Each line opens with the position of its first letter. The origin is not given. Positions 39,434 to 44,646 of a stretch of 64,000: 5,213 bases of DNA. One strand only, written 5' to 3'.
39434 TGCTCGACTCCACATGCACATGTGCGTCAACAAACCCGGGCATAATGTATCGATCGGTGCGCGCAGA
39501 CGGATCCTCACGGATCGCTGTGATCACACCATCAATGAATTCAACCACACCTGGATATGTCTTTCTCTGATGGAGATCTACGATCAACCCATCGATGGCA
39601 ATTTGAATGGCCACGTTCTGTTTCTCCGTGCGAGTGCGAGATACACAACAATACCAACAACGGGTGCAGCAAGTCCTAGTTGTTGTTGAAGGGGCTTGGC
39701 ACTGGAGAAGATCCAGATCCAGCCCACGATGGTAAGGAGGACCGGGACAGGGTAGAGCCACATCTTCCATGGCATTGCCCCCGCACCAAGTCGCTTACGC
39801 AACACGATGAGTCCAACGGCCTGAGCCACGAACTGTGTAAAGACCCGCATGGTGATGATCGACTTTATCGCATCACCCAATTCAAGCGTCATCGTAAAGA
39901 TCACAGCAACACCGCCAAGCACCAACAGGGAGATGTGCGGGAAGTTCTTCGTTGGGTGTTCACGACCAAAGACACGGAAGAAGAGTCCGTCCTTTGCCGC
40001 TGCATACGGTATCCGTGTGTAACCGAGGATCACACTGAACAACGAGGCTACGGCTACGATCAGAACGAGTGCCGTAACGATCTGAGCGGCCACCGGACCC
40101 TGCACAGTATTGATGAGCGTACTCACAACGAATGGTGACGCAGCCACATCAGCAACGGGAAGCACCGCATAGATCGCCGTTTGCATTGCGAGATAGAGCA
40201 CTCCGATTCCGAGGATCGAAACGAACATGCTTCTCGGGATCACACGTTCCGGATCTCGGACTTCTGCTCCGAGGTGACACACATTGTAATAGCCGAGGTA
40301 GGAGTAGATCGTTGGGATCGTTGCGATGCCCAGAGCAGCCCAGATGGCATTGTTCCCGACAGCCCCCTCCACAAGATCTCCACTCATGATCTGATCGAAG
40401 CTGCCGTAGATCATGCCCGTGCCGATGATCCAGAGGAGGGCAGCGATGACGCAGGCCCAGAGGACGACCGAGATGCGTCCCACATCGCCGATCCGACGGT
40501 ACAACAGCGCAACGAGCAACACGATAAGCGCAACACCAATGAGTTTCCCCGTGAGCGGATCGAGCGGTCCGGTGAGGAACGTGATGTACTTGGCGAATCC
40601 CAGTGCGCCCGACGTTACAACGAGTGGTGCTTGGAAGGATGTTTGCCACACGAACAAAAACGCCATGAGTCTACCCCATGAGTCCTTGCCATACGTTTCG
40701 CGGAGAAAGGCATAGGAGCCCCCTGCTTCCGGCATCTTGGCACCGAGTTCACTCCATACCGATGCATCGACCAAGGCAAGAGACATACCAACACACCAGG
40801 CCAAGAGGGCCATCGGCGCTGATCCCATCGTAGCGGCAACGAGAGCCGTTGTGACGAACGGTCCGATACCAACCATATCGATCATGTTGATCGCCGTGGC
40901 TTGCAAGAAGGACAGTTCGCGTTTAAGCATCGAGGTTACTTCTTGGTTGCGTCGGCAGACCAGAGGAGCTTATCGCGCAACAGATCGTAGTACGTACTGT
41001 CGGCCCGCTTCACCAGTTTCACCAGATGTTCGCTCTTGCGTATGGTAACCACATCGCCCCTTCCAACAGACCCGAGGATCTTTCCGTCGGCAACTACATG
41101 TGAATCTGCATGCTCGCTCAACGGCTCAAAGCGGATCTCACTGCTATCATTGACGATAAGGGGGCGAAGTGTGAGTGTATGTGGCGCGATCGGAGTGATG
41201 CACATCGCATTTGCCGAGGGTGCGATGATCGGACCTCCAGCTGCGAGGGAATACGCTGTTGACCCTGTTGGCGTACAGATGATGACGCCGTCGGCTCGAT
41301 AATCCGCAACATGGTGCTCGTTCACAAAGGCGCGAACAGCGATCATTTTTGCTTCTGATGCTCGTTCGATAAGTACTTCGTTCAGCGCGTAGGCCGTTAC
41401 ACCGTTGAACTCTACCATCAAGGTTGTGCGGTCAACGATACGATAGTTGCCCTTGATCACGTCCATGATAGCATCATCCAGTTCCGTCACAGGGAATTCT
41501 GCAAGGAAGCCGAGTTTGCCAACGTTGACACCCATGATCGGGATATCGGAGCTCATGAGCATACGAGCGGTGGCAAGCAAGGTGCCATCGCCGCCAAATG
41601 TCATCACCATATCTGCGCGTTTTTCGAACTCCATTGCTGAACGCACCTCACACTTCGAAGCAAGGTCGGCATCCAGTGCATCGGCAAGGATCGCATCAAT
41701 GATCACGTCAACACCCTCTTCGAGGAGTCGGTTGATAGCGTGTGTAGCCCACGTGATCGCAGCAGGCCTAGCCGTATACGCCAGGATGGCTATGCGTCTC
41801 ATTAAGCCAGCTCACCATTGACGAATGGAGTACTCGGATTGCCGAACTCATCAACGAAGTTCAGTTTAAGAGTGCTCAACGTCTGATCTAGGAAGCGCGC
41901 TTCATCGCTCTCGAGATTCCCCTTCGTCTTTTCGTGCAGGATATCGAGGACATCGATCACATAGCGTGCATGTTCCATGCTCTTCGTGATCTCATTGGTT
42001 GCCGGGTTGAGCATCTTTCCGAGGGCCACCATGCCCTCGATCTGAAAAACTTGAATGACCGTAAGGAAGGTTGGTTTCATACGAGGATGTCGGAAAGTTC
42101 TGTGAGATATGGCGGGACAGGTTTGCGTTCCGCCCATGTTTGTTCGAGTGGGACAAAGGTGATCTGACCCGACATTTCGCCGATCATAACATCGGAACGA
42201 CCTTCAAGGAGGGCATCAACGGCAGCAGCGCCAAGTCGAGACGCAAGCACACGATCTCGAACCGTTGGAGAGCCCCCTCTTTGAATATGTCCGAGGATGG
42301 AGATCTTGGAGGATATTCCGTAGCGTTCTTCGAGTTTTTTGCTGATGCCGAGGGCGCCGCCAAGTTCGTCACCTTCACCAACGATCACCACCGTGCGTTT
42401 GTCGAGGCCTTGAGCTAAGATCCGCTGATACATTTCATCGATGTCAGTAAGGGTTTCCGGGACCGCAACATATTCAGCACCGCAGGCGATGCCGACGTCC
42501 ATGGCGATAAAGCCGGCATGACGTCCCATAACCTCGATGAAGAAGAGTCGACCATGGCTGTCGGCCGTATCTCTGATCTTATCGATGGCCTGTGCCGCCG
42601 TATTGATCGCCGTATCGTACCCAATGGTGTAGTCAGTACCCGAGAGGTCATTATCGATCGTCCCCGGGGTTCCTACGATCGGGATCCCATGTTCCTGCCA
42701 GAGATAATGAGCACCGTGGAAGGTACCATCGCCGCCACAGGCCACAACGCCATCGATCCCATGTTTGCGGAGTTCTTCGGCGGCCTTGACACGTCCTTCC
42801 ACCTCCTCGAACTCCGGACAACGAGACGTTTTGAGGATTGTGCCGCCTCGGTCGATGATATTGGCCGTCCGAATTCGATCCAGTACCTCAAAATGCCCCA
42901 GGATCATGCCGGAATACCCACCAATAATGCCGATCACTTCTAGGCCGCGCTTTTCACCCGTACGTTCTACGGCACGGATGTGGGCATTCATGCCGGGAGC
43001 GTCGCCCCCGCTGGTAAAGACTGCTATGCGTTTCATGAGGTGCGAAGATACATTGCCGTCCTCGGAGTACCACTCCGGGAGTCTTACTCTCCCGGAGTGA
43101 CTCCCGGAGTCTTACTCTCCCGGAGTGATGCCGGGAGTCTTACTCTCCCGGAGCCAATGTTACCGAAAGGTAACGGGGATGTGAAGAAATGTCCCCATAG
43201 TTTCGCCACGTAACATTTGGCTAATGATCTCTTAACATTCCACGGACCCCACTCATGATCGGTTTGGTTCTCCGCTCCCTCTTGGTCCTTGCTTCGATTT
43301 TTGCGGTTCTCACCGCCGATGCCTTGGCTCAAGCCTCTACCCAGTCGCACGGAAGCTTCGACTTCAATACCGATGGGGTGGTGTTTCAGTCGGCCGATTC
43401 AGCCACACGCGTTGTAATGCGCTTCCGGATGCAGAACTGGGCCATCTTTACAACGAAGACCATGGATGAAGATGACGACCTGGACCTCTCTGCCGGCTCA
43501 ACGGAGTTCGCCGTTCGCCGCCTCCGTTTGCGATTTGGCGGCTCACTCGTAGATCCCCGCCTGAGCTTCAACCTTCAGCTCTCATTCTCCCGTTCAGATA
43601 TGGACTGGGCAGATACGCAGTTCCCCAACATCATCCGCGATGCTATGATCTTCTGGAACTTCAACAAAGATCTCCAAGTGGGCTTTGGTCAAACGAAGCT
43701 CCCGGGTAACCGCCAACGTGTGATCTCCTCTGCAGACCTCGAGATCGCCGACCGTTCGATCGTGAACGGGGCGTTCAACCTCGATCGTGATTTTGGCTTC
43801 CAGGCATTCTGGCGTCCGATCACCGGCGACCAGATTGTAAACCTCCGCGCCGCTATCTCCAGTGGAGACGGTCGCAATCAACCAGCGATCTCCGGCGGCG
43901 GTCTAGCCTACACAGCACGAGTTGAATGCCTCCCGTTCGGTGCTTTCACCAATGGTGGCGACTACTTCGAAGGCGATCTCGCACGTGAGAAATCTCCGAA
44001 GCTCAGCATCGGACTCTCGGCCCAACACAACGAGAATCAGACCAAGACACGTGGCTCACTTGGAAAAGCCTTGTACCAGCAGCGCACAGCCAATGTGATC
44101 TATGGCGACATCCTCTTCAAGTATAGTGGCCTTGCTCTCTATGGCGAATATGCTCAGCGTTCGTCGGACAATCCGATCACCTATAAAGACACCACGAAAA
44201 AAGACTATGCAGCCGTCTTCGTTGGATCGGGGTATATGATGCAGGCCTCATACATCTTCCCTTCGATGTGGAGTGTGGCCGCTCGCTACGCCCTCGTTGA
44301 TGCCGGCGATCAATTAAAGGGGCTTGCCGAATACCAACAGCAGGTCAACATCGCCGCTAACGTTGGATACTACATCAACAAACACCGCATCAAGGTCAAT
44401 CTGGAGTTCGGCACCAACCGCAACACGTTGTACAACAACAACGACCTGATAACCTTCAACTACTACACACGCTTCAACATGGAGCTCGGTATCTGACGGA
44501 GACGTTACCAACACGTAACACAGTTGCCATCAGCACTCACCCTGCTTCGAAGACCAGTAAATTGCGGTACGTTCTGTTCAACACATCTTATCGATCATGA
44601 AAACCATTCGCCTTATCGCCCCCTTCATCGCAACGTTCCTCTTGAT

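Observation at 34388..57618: Positional rule: five different short-period arrays each sit 7-36 nt upstream of a start codon and fill the larger intergenic gaps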

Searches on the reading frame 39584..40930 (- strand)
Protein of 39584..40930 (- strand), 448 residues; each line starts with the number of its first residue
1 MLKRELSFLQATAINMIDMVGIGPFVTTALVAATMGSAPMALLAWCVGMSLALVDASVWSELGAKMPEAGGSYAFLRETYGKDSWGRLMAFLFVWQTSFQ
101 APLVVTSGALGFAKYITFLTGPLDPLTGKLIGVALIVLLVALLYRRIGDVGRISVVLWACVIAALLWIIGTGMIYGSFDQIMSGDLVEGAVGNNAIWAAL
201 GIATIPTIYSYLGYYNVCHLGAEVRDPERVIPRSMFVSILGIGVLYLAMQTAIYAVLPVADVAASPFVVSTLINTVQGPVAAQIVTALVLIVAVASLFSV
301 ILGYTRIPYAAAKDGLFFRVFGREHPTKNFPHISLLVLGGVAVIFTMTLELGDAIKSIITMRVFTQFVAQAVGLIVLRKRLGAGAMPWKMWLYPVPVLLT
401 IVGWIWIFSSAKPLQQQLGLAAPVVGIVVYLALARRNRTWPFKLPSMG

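Call 43: search_protein_families(library=pfam, proteins=[window:39584-40930:-])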
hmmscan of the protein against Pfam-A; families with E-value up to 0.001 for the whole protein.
window:39584-40930:- (448 aa): 2 families
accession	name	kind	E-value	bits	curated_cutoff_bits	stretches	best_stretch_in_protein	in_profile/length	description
PF13520.12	AA_permease_2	-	2.4e-40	139.2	27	1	6-412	1-409/427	Amino acid permease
PF00324.27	AA_permease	-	6.2e-21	75.1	24.6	1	12-407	3-416/470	Amino acid permease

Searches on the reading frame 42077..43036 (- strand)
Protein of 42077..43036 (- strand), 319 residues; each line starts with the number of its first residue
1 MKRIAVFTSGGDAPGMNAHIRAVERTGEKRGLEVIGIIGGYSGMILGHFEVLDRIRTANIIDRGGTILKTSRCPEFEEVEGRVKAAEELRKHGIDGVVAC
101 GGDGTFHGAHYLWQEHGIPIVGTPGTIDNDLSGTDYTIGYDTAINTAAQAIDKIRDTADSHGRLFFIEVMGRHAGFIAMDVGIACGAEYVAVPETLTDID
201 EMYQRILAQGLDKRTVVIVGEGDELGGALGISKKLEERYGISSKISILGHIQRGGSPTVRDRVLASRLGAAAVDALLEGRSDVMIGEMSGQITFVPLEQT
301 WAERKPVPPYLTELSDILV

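Call 9: search_protein_families(library=pfam, proteins=[window:42077-43036:-])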
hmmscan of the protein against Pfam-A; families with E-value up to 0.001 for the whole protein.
window:42077-43036:- (319 aa): 3 families
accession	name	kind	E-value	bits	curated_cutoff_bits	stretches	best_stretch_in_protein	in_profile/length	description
PF00365.25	PFK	-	8.6e-99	330.8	30.9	1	3-276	1-277/277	Phosphofructokinase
PF01513.26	NAD_kinase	-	4.6e-06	27.4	25.5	1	83-124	62-103/130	ATP-NAD kinase N-terminal domain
PF00781.29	DAGK_cat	-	1.8e-05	24.8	23.6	1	81-151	43-112/125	Diacylglycerol kinase catalytic domain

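Call 29: find_encoding_contigs(protein=window:42077-43036:-, flank=3000, max_places=10)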
Protein window:42077-43036:- (319 aa): no gene with exactly this product is on record in the collection.

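Call 59: find_homologous_proteins(query=window:42077-43036:-, max_evalue=1e-60)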
Query window:42077-43036:- (319 aa): 7994 proteins with E <= 1e-60 among 8000 candidates; the best 120 are listed.
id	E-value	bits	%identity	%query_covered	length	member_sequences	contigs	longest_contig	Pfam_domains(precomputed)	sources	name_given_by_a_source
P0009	1.2e-201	687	97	100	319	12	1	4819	PF00365.26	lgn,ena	-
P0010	4.6e-195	665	91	100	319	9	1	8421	PF01513.27,PF00365.26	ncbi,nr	ncbi:MAG: 6-phosphofructokinase [Candidatus Kapabacteria bacterium]|nr:6-phosphofructokinase [Candid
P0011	5.4e-189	645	92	100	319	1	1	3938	PF01513.27,PF00365.26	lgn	-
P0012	3.5e-184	629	87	100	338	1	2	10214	PF01513.27,PF00365.26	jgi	jgi:6-phosphofructokinase 1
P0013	7.7e-184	628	87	100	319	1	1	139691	PF01513.27,PF00365.26,PF00781.30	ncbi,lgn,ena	-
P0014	6.4e-183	625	86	100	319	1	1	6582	PF00365.26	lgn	-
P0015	8.6e-183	625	86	100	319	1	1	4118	PF01513.27,PF00365.26,PF00781.30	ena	-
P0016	8.8e-183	625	86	100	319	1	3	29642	PF00365.26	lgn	-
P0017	2.0e-182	624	87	100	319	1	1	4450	PF01513.27,PF00365.26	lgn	-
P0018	2.8e-182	623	86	100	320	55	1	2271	PF01513.27,PF00365.26,PF00781.30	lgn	-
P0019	2.0e-181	620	86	100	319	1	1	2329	PF00365.26,PF00781.30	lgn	-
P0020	5.2e-181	619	86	100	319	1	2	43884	PF00365.26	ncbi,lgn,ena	-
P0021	6.2e-181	619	85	100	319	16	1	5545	PF00365.26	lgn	-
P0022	3.5e-180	616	85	100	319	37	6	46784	PF00365.26,PF00781.30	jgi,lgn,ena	jgi:6-phosphofructokinase 1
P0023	7.2e-180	615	84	100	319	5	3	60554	PF00365.26,PF00781.30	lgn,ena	-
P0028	3.1e-178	610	84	100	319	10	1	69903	PF01513.27,PF00365.26,PF00781.30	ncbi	-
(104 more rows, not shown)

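Call 60: find_encoding_contigs(protein=P0010, flank=2500, max_places=2)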
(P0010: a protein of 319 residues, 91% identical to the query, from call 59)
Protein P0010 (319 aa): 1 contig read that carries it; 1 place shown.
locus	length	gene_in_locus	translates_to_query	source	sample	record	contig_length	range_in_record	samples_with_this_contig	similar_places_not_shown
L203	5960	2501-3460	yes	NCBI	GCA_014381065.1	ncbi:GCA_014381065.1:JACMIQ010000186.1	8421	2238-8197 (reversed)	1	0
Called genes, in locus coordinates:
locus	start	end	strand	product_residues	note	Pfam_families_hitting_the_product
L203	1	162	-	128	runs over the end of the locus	?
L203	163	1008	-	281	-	PF12849:PBP_like_2, PF13531:SBP_bac_11 (weak), PF12727:PBP_like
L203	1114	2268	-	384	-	PF07396:Porin_O_P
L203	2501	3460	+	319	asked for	PF00365:PFK, PF01513:NAD_kinase (weak)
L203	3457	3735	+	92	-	PF08899:DUF1844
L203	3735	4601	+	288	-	PF01513:NAD_kinase, PF20143:NAD_kinase_C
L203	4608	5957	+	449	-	PF00324:AA_permease, PF13520:AA_permease_2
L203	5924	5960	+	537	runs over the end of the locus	PF01979:Amidohydro_1, PF07969:Amidohydro_3 (faint), PF13382:Adenine_deam_C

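Call 61: find_encoding_contigs(protein=P0013, flank=2500, max_places=2)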
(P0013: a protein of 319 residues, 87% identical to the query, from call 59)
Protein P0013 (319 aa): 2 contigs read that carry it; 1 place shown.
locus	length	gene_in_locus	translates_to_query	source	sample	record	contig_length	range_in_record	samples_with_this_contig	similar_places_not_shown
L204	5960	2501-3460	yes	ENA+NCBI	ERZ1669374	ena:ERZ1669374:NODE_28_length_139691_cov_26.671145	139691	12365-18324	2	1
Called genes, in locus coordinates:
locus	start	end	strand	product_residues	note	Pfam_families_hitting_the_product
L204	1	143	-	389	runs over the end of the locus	PF00528:BPD_transp_1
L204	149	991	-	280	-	PF12849:PBP_like_2, PF12727:PBP_like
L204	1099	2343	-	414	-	PF07396:Porin_O_P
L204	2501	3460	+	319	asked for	PF00365:PFK, PF00781:DAGK_cat (faint), PF01513:NAD_kinase (faint)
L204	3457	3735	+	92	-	PF08899:DUF1844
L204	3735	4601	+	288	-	PF01513:NAD_kinase, PF20143:NAD_kinase_C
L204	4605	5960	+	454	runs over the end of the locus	PF00324:AA_permease, PF13520:AA_permease_2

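Call 62: find_encoding_contigs(protein=P0022, flank=2500, max_places=2)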
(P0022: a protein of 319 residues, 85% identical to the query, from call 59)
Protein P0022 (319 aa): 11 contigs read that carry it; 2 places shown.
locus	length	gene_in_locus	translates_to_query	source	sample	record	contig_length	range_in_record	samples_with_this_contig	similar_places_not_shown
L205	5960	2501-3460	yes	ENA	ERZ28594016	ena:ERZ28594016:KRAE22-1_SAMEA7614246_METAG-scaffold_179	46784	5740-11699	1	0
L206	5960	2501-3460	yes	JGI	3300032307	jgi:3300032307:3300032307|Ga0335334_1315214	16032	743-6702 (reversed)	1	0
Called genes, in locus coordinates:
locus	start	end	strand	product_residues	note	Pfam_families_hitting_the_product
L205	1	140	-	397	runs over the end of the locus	PF00528:BPD_transp_1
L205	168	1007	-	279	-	PF12849:PBP_like_2, PF12727:PBP_like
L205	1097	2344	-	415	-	PF07396:Porin_O_P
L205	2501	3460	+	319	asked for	PF00365:PFK, PF00781:DAGK_cat (faint)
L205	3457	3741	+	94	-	PF08899:DUF1844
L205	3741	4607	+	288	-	PF01513:NAD_kinase, PF20143:NAD_kinase_C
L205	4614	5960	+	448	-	PF00324:AA_permease, PF13520:AA_permease_2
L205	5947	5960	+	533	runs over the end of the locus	PF01979:Amidohydro_1, PF13382:Adenine_deam_C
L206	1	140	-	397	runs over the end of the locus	PF00528:BPD_transp_1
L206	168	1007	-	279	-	PF12849:PBP_like_2, PF12727:PBP_like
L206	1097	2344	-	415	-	PF07396:Porin_O_P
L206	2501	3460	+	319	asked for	PF00365:PFK, PF00781:DAGK_cat (faint)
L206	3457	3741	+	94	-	PF08899:DUF1844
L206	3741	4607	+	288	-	PF01513:NAD_kinase, PF20143:NAD_kinase_C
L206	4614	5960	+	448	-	PF00324:AA_permease, PF13520:AA_permease_2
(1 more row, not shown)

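Call 63: find_encoding_contigs(protein=P0028, flank=2500, max_places=2)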
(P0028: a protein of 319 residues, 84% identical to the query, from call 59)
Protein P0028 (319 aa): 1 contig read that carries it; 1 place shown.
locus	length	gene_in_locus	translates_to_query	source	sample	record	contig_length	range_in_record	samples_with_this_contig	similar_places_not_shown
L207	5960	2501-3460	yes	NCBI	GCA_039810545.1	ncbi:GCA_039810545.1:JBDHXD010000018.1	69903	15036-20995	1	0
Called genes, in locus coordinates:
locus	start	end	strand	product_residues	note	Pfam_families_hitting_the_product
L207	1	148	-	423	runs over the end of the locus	PF00528:BPD_transp_1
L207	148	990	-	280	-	PF12849:PBP_like_2, PF13531:SBP_bac_11 (weak), PF12727:PBP_like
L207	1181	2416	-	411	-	PF07396:Porin_O_P (weak)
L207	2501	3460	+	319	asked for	PF00365:PFK, PF01513:NAD_kinase (weak), PF00781:DAGK_cat (weak)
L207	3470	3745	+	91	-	PF08899:DUF1844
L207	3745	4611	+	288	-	PF01513:NAD_kinase, PF20143:NAD_kinase_C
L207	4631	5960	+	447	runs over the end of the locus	PF00324:AA_permease, PF13520:AA_permease_2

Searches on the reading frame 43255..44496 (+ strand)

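Call 9: search_protein_families(library=pfam, proteins=[window:43255-44496:+])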
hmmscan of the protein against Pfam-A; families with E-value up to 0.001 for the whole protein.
window:43255-44496:+ (413 aa): 1 family
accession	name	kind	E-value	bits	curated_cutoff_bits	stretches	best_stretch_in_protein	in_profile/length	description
PF07396.17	Porin_O_P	-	6.8e-14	52.3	20.9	1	83-396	25-352/370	Phosphate-selective porin O and P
